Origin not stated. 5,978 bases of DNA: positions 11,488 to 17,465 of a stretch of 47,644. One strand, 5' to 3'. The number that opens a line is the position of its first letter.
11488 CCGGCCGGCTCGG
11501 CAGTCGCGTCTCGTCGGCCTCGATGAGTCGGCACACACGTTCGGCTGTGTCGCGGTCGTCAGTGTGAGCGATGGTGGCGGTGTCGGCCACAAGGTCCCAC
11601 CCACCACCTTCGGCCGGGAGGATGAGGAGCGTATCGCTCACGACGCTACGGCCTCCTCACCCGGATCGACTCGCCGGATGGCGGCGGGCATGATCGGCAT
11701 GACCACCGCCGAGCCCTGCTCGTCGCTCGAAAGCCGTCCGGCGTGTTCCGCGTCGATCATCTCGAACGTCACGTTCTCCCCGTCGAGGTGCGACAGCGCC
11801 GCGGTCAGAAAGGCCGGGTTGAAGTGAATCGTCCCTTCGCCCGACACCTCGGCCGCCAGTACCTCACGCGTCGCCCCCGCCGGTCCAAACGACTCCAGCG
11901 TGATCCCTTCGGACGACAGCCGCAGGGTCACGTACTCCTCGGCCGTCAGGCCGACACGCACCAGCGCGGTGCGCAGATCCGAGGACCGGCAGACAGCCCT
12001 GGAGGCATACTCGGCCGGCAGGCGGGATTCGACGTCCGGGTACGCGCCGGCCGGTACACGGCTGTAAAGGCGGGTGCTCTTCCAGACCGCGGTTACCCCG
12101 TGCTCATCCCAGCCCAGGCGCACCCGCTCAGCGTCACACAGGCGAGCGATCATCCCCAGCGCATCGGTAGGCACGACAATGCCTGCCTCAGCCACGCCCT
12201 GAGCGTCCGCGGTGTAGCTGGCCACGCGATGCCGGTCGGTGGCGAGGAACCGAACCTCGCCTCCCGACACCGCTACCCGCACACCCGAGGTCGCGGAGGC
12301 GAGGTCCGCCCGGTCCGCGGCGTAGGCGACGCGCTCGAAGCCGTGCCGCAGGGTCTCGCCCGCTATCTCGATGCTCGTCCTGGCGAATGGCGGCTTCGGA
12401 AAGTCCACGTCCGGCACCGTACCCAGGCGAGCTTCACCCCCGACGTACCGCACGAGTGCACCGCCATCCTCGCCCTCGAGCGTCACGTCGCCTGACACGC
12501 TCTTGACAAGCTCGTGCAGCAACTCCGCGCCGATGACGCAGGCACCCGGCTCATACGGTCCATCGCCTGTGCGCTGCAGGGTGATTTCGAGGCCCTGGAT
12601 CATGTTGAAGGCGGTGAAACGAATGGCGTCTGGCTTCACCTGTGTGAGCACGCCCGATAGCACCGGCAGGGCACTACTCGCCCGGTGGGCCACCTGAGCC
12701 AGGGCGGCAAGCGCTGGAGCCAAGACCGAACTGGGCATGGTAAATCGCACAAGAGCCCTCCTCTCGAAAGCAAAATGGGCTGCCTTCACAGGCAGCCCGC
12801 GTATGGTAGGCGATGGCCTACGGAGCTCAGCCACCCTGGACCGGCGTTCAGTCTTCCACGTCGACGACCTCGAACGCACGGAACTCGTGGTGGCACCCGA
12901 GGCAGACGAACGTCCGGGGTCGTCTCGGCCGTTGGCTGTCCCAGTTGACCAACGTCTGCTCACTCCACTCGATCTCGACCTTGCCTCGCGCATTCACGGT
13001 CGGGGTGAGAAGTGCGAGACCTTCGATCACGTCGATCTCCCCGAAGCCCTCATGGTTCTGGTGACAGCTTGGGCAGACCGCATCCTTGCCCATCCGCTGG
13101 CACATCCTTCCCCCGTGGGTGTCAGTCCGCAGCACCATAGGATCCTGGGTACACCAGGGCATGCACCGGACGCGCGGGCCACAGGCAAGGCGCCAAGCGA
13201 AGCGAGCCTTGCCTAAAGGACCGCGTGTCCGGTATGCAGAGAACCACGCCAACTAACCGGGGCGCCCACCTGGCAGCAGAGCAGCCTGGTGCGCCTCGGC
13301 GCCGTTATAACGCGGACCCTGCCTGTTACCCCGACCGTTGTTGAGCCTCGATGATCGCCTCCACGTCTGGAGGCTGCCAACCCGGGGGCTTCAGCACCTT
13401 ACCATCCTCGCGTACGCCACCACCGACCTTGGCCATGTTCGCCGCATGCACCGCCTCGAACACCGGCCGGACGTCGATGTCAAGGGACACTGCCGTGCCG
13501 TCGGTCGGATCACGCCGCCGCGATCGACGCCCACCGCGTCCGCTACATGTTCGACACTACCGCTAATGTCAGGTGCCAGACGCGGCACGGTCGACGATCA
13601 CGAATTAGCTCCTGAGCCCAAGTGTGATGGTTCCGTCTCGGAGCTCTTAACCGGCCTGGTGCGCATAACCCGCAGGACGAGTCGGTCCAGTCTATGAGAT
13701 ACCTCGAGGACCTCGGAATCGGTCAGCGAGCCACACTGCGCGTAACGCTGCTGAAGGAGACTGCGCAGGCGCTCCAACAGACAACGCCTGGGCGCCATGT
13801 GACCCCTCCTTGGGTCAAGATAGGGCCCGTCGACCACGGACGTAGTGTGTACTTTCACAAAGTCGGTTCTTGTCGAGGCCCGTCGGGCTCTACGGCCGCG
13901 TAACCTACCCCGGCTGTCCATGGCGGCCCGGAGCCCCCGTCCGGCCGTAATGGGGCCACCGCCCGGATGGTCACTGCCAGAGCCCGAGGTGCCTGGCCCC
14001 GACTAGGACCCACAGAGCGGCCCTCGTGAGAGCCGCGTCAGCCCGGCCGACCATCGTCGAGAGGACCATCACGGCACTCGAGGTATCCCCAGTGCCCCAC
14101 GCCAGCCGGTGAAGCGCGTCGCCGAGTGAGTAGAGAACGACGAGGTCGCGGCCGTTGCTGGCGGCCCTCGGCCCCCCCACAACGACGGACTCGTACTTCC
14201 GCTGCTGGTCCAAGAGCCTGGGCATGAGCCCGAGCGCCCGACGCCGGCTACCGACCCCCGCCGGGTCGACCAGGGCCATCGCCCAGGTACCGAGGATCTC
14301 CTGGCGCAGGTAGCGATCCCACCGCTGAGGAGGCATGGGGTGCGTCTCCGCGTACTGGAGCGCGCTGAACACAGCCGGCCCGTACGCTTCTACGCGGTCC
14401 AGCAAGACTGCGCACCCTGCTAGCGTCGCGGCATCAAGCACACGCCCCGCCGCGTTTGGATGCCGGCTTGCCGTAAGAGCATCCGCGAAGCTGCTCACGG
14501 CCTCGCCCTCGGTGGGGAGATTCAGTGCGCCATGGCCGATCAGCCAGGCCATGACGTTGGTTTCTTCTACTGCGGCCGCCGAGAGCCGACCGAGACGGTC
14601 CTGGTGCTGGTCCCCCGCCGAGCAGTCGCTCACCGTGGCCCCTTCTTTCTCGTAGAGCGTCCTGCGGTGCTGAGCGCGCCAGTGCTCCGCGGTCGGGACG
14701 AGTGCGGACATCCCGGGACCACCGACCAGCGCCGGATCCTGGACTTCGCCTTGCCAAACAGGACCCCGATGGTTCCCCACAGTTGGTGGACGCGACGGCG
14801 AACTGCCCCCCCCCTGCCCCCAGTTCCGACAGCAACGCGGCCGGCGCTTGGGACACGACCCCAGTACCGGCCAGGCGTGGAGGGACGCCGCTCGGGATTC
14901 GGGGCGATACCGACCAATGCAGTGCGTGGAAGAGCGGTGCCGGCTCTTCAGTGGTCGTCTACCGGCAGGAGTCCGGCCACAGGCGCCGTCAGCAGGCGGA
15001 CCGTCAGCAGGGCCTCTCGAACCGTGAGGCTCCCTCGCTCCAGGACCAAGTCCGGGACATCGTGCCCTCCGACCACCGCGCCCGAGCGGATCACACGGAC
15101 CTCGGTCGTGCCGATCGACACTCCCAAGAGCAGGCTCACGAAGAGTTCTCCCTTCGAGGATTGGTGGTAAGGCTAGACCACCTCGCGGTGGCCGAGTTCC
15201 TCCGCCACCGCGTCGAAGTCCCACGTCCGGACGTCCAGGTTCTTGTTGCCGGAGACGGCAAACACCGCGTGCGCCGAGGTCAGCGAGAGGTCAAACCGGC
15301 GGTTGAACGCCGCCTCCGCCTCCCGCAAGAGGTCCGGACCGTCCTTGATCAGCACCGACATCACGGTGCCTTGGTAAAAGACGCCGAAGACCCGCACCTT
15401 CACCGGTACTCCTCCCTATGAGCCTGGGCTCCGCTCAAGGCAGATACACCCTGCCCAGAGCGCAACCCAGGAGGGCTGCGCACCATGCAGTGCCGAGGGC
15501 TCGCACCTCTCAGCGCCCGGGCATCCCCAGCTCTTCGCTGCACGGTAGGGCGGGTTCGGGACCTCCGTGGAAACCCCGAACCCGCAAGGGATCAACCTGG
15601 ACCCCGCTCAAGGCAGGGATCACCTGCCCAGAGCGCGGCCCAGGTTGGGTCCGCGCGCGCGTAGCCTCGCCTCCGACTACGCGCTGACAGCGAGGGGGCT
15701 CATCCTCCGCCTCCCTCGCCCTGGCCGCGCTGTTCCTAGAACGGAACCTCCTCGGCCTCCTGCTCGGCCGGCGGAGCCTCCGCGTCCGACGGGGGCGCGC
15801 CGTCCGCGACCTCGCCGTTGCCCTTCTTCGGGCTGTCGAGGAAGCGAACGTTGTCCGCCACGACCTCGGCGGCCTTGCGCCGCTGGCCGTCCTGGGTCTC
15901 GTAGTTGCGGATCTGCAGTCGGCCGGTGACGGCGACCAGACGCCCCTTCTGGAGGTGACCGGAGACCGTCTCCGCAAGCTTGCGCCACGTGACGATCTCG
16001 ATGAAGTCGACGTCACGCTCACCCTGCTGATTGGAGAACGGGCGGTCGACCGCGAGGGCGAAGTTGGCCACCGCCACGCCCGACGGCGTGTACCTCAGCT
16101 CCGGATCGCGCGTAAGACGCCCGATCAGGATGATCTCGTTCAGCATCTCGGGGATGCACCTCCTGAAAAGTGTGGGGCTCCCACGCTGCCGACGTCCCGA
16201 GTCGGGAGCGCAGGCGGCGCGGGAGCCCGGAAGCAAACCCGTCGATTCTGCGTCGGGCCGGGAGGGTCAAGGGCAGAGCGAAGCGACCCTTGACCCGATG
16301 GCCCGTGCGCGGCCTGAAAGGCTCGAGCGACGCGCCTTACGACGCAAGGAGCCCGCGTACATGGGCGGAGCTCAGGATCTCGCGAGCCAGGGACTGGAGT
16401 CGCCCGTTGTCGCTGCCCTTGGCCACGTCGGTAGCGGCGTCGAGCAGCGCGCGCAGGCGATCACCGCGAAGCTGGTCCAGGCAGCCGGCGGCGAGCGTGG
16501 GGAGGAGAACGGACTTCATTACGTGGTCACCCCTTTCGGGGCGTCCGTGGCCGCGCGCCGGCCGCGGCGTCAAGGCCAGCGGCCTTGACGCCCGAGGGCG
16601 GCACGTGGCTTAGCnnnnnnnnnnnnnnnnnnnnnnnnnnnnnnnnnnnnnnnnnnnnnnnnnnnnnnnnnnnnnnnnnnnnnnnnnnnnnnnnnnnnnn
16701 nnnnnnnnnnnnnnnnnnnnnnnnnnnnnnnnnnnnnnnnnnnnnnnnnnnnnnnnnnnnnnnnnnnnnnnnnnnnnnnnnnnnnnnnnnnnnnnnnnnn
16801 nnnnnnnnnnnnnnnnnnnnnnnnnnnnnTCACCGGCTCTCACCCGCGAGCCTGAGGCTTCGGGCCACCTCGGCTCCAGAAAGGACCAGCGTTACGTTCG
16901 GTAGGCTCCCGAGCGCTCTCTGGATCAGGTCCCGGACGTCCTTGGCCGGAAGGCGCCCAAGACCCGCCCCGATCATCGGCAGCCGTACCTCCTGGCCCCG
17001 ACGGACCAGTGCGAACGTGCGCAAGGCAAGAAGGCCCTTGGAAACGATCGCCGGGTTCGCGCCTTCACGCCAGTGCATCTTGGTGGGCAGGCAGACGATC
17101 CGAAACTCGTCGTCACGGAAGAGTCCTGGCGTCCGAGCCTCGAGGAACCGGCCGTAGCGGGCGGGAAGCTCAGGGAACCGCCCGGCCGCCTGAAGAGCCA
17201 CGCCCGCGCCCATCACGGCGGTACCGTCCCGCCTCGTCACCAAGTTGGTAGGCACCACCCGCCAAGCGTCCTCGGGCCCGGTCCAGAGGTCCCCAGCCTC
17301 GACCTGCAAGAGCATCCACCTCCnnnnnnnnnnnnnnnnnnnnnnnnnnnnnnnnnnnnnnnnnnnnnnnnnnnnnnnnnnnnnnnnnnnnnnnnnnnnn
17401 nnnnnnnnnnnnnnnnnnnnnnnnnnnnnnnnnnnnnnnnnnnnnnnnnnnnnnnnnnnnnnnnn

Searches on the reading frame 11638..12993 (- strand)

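Call 14: search_protein_families(library=pfam, max_evalue=0.001, proteins=[window:11638-12993:-])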
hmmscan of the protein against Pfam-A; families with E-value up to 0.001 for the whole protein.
window:11638-12993:- (451 aa): 3 families
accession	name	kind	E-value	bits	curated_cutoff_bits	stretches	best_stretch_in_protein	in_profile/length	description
PF02767.21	DNA_pol3_beta_2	-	1.5e-13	51.5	27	1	210-320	2-116/116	DNA polymerase III beta subunit, central domain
PF02768.20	DNA_pol3_beta_3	-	2.7e-10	40.5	27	1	325-433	4-119/121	DNA polymerase III beta subunit, C-terminal domain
PF00712.24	DNA_pol3_beta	-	5.3e-09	36.7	24.4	1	84-199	3-117/120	DNA polymerase III beta subunit, N-terminal domain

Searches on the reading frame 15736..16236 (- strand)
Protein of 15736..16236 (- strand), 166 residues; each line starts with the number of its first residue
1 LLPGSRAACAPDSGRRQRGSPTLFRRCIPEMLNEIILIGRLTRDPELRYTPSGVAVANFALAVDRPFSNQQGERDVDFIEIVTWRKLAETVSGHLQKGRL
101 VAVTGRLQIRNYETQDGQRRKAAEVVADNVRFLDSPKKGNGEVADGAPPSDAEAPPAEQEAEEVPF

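Call 14: search_protein_families(library=pfam, max_evalue=0.001, proteins=[window:15736-16236:-])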
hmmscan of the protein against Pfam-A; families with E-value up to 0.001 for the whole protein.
window:15736-16236:- (166 aa): 2 families
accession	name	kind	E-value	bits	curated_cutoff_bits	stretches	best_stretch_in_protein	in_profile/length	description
PF00436.31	SSB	-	1.3e-34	118.8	26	1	32-133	1-104/104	Single-strand binding protein family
PF22657.2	SSB_1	-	2.2e-06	28.2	27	1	33-111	1-79/91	Another single-strand binding protein family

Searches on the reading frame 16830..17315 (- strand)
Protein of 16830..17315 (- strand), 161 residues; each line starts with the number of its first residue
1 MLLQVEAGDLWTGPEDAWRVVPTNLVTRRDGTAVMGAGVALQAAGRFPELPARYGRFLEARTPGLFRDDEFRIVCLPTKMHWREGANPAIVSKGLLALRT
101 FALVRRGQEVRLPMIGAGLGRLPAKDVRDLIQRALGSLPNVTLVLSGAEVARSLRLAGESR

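Call 5: search_protein_families(library=pfam, max_evalue=0.1, proteins=[window:16833-17315:-])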
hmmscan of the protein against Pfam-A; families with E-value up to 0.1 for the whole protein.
seq(161 aa): 0 families

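Call 31: search_protein_families(library=phrogs, max_evalue=0.01, proteins=[window:16833-17315:-])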
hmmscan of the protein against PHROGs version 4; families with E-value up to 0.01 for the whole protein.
seq(161 aa): 2 families
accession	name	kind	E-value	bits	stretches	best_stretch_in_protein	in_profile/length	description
phrog_335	-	other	5.3e-21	76.3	1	33-145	83-202/422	phosphatase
phrog_30914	-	unknown function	3.2e-09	37.2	1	32-147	24-149/371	-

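Call 52: search_protein_families(library=ncbifam, max_evalue=0.1, proteins=[window:16833-17315:-])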
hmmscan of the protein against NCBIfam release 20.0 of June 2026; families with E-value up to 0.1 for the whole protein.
seq(161 aa): 1 family
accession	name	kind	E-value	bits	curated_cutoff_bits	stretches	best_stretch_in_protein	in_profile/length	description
NF048014.1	antitoxin_DarG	equivalog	1.1e-16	61.1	250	1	34-145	25-145/338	type II toxin-antitoxin system antitoxin DNA ADP-ribosyl glycohydrolase DarG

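Call 69: search_protein_families(library=padloc, max_evalue=0.001, proteins=[window:16830-17315:-])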
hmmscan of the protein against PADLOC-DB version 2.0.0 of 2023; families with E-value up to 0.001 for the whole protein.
window:16830-17315:- (161 aa): 1 family
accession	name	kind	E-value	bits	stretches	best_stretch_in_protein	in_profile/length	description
PDLC02990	DarG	-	2.3e-15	54.9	1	33-145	25-142/329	-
